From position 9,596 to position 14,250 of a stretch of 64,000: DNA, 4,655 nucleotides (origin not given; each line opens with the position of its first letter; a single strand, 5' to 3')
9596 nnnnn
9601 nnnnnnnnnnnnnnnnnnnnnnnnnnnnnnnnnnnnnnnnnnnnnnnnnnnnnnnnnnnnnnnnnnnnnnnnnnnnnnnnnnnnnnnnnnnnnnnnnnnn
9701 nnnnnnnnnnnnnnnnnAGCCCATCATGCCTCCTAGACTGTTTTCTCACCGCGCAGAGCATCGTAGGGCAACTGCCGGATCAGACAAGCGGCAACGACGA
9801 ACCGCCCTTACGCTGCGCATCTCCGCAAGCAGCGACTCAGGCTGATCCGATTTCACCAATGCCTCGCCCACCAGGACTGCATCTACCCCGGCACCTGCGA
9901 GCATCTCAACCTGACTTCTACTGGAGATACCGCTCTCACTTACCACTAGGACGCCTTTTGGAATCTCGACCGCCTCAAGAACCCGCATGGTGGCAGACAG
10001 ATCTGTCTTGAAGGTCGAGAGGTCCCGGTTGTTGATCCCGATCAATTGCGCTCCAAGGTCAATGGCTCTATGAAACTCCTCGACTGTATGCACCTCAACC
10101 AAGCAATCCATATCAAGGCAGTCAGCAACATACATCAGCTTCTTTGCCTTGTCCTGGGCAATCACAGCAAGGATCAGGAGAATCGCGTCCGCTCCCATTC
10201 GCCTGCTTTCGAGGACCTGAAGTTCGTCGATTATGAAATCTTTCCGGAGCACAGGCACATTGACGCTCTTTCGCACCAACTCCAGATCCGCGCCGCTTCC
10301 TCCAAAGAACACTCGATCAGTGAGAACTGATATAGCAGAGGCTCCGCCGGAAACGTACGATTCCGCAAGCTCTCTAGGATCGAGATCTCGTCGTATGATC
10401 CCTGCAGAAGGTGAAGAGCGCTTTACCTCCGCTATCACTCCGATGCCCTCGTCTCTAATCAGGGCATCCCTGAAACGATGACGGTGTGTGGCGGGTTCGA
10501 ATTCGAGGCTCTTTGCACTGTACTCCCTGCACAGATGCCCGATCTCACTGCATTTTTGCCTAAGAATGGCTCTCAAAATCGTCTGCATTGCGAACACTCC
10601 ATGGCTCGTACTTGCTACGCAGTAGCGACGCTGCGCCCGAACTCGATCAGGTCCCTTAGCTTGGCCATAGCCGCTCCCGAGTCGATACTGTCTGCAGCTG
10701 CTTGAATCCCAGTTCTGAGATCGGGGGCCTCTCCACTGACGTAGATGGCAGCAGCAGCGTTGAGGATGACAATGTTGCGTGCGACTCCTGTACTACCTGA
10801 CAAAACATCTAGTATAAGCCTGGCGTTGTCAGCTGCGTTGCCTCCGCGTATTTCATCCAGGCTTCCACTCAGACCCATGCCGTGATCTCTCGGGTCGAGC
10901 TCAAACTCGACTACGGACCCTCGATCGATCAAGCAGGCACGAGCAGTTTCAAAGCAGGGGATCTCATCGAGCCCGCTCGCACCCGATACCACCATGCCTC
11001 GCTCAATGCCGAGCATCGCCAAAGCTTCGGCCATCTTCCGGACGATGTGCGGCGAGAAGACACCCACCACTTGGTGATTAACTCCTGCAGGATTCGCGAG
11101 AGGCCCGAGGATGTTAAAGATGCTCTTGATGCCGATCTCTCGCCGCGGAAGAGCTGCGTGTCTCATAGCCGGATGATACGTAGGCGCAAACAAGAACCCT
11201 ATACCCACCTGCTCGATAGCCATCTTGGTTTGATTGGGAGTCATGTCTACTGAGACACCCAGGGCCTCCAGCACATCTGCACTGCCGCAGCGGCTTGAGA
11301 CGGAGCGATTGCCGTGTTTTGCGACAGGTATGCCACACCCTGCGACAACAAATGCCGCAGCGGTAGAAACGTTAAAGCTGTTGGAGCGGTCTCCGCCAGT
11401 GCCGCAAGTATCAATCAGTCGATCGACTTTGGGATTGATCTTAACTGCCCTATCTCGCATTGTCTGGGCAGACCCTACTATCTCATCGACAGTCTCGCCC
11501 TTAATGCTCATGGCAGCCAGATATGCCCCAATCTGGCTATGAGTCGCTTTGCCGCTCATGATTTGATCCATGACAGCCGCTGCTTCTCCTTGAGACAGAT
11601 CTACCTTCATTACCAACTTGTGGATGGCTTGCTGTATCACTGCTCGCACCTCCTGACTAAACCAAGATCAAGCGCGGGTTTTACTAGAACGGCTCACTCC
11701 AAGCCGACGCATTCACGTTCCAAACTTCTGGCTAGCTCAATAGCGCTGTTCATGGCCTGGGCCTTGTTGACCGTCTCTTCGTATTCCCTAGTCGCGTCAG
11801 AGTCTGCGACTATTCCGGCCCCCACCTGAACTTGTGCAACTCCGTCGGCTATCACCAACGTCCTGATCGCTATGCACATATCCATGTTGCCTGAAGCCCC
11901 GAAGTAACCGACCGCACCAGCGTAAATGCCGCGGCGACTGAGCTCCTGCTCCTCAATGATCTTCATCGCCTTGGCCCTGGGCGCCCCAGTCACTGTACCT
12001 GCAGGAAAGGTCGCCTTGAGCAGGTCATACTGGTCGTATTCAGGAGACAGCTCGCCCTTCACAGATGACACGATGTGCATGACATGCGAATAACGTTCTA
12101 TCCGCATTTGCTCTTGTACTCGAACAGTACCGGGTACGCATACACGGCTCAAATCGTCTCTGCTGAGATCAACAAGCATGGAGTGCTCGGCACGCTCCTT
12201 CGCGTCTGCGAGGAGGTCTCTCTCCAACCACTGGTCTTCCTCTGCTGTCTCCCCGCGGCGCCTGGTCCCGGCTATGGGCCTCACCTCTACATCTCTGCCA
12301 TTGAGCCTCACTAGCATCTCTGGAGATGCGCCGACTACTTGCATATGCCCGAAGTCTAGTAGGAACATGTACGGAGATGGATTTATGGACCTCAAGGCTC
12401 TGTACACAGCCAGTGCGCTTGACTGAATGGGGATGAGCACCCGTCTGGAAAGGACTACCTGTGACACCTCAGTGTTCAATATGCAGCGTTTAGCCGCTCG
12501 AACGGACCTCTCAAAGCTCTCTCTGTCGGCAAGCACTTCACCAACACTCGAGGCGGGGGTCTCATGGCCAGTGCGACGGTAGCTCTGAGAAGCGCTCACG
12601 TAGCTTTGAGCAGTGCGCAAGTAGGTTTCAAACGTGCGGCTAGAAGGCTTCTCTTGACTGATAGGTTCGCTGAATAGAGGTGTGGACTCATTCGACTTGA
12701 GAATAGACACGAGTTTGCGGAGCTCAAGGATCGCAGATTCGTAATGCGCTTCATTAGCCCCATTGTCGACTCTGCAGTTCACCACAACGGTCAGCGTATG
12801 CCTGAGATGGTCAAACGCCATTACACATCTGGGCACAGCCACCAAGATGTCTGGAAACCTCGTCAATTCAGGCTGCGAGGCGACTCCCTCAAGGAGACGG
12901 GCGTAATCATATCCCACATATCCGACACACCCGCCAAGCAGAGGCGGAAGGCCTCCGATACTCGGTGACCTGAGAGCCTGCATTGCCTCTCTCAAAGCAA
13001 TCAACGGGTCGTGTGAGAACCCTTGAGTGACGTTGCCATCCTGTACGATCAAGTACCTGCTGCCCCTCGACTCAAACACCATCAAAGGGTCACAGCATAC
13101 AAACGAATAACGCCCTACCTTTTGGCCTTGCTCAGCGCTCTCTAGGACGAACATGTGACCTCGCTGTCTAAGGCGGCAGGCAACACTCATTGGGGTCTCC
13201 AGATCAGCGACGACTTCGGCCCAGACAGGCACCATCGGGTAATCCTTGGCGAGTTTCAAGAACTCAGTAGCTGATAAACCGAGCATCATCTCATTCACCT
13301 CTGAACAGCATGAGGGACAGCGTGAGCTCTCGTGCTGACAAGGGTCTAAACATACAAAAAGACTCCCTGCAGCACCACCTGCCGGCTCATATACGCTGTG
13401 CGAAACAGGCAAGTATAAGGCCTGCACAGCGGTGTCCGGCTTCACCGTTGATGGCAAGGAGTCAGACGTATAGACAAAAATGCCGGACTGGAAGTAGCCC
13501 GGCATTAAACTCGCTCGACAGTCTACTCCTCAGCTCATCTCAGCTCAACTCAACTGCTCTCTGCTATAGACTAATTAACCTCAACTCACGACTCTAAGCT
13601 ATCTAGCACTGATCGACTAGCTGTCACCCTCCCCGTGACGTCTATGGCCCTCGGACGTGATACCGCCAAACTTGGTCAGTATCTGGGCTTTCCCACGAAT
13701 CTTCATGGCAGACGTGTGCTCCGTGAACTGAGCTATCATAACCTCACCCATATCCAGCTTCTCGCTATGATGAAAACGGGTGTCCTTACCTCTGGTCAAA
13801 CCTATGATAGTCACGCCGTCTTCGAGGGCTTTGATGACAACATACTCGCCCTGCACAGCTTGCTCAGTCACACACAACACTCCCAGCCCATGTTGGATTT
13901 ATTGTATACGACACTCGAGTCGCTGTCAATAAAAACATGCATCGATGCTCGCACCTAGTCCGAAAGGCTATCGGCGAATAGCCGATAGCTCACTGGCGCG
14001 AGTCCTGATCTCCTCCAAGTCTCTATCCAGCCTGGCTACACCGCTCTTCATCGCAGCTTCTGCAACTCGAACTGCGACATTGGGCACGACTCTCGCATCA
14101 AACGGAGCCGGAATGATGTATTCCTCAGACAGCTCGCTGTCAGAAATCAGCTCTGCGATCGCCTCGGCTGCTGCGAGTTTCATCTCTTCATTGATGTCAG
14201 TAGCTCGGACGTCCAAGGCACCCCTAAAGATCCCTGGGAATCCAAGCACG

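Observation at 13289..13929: Bacillus-type TRAP attenuation module: mtrB sits immediately upstream of the trp leader it regulates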

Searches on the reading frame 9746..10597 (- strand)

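Call 6: search_protein_families(library=pfam, proteins=[window:9746-10597:-])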
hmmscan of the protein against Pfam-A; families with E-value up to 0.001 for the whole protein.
window:9746-10597:- (283 aa): 3 families
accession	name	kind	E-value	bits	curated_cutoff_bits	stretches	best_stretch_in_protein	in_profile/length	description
PF00218.27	IGPS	-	3.2e-78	262.9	27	1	10-257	3-251/254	Indole-3-glycerol phosphate synthase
PF01729.25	QRPTase_C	-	0.00033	20.9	23.1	1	164-247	82-158/169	Quinolinate phosphoribosyl transferase, C-terminal domain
PF05690.20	ThiG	-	0.0004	20.3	23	0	215-272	175-233/247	Thiazole biosynthesis protein ThiG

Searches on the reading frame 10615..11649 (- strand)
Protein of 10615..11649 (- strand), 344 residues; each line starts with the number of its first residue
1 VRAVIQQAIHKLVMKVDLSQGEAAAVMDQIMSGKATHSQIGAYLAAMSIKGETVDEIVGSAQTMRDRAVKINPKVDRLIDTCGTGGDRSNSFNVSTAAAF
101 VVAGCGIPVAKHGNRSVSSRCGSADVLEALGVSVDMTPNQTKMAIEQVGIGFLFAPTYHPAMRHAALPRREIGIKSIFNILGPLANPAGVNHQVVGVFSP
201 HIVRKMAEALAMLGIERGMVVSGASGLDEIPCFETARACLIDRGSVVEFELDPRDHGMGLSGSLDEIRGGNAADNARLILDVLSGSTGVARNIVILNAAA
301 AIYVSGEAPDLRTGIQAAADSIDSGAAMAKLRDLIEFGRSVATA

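Call 6: search_protein_families(library=pfam, proteins=[window:10615-11649:-])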
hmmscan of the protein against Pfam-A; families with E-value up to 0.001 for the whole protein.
window:10615-11649:- (344 aa): 2 families
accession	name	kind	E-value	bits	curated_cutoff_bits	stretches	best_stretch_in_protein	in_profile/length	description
PF00591.27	Glycos_transf_3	-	1.6e-89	300.3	27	1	77-327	3-252/253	Glycosyl transferase family, a/b domain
PF02885.22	Glycos_trans_3N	-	8.8e-21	73.9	26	1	6-68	1-63/63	Glycosyl transferase family, helical bundle domain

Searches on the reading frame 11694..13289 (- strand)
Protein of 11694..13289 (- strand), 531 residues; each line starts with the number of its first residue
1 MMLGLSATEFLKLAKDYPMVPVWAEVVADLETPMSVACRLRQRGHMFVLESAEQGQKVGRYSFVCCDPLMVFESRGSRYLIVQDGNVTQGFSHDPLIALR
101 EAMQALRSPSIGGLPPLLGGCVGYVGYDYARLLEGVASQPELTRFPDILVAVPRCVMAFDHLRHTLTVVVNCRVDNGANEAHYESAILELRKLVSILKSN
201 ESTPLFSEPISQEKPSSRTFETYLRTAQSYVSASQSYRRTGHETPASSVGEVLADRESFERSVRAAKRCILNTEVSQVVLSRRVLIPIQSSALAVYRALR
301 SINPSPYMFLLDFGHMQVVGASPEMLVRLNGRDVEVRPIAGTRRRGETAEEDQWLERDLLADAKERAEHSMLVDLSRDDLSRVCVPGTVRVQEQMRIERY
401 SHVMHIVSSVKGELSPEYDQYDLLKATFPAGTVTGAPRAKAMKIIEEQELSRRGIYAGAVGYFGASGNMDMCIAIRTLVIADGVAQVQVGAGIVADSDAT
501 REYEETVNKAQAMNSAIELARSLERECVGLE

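Call 6: search_protein_families(library=pfam, proteins=[window:11694-13289:-])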
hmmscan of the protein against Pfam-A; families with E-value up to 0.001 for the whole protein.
window:11694-13289:- (531 aa): 2 families
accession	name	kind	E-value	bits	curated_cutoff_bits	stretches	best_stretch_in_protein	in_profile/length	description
PF00425.24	Chorismate_bind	-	1.8e-93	313.2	27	1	256-509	2-257/257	chorismate binding enzyme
PF04715.19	Anth_synt_I_N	-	8.7e-29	101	23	1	29-168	1-140/140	Anthranilate synthase component I, N terminal region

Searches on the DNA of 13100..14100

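Call 7: search_rna_families(source=window, start=13100, end=14100, threshold=evalue, max_evalue=10, show_alignments=3)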
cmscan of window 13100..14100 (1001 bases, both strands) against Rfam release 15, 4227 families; matches with E-value up to 10: 2.
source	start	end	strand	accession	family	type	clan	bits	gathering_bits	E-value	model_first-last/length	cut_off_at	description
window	13241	13300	+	RF00293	snoM1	Gene; snRNA; snoRNA; HACA-box;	-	18.6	40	4.3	1-99/99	no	Small nucleolar RNA snoM1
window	13516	13590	+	RF02823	LPR69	Gene; sRNA;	-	15.1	40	3.2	1-82/82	no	Legionella RNA 69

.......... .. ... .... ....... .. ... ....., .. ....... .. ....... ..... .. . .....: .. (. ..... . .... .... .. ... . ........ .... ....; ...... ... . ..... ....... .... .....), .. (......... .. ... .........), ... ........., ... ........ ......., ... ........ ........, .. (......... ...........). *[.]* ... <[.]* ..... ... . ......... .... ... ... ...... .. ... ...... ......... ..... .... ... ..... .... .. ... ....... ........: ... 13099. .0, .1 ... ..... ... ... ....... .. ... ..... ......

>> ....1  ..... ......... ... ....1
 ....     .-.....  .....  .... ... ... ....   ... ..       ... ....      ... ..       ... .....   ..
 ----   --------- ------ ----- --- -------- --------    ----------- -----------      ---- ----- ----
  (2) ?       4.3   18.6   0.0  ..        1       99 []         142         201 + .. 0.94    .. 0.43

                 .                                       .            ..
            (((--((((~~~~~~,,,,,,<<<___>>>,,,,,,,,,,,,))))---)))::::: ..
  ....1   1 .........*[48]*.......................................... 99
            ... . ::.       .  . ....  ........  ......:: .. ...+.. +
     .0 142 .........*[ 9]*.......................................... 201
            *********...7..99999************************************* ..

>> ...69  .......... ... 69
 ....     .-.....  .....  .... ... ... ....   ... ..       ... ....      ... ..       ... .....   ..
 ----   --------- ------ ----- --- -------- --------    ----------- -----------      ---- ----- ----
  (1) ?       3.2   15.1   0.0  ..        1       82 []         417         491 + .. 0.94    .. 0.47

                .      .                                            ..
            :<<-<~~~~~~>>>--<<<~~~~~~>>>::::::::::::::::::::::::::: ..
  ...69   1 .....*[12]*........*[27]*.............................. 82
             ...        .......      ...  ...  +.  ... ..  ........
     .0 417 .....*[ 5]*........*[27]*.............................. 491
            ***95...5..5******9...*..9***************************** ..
